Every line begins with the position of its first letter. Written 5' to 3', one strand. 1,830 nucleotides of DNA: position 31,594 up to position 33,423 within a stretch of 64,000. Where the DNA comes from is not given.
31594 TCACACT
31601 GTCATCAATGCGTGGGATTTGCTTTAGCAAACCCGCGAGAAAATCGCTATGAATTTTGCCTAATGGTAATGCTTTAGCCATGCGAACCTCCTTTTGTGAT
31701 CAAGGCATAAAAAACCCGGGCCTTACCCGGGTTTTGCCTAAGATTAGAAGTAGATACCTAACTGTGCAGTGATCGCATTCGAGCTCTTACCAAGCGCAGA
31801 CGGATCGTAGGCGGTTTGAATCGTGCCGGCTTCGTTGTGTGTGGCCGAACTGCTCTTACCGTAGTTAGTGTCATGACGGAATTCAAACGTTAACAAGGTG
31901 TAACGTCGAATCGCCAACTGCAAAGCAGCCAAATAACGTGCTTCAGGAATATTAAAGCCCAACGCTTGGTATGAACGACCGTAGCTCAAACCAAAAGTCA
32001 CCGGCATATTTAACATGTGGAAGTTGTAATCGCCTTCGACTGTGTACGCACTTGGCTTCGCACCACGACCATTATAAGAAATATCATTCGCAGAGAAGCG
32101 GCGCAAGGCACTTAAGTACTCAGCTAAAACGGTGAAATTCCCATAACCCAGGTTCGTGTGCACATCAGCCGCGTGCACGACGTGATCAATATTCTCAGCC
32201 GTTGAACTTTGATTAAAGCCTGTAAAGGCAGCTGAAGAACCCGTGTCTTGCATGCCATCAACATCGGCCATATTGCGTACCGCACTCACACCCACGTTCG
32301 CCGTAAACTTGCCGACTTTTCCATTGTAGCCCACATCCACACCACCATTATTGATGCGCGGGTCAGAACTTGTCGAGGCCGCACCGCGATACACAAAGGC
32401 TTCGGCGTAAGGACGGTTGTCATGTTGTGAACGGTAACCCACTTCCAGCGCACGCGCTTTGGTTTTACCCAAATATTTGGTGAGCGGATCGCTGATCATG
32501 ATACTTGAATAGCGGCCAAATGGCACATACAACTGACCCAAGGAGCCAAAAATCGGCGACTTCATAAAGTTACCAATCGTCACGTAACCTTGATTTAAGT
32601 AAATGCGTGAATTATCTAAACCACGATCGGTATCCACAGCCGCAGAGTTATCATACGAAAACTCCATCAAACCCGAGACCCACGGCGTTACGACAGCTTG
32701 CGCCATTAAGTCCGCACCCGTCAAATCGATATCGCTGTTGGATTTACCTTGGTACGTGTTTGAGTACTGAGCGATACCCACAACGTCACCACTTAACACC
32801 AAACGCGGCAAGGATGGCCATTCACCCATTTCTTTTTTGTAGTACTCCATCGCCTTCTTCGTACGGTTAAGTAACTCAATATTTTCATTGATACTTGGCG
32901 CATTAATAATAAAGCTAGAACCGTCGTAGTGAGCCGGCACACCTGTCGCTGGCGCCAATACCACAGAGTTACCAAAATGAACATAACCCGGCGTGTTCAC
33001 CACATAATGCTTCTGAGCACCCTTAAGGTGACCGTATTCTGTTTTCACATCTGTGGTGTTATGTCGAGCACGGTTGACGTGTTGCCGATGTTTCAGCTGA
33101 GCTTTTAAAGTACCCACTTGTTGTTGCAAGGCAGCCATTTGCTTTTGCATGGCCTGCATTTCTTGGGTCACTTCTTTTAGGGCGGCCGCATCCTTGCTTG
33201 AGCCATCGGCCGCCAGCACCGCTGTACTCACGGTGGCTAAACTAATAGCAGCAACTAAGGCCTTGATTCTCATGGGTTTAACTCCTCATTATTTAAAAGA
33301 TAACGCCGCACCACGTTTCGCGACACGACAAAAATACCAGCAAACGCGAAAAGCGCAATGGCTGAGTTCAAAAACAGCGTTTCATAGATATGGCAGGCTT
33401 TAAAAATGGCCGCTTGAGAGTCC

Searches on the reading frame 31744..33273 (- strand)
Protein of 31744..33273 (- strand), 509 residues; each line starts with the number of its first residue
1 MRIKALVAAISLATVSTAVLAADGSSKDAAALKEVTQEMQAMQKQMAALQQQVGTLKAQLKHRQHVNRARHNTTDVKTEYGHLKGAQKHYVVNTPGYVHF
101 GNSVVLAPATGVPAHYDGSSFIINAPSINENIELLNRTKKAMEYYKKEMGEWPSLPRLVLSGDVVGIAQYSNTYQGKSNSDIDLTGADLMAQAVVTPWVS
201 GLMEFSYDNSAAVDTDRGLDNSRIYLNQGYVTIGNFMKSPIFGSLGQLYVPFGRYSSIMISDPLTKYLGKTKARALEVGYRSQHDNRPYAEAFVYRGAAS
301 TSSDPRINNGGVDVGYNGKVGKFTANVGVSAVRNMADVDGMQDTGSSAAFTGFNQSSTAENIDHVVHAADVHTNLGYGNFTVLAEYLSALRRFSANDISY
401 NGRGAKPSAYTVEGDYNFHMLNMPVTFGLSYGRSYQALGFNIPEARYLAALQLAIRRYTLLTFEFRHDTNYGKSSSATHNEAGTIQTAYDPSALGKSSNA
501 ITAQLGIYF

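Call 31: search_protein_families(library=pfam, proteins=[window:31744-33273:-], max_evalue=0.001)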
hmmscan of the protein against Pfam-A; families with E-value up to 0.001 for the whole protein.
window:31744-33273:- (509 aa): 0 families

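Call 33: search_protein_families(library=ncbifam, proteins=[window:31744-33273:-], max_evalue=1)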
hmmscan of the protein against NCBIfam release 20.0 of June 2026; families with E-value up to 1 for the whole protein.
window:31744-33273:- (509 aa): 6 families
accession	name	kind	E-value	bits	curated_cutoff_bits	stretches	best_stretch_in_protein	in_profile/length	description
NF033652.1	LbtU_sider_porin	subfamily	6.4e-90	301.9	90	1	156-509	1-327/327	LbtU family siderophore porin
TIGR04211.1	SH3_and_anchor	equivalog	0.0025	17.4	65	1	30-89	66-126/198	TIGR04211 family SH3 domain-containing protein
NF033551.1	transpos_IS1182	equivalog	0.13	11.1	270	1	7-70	126-189/488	IS1182 family transposase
NF046041.1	holin_NGO1622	hypoth_equivalog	0.15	12.5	75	1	1-64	1-64/89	NGO1622 family putative holin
NF047859.1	StressCuResBhsA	equivalog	0.32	11.6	90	1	2-54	3-55/85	multiple stress resistance protein BhsA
NF046104.1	PptglHdxlasePcsB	equivalog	0.7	9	450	1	5-67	9-76/400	peptidoglycan hydrolase PcsB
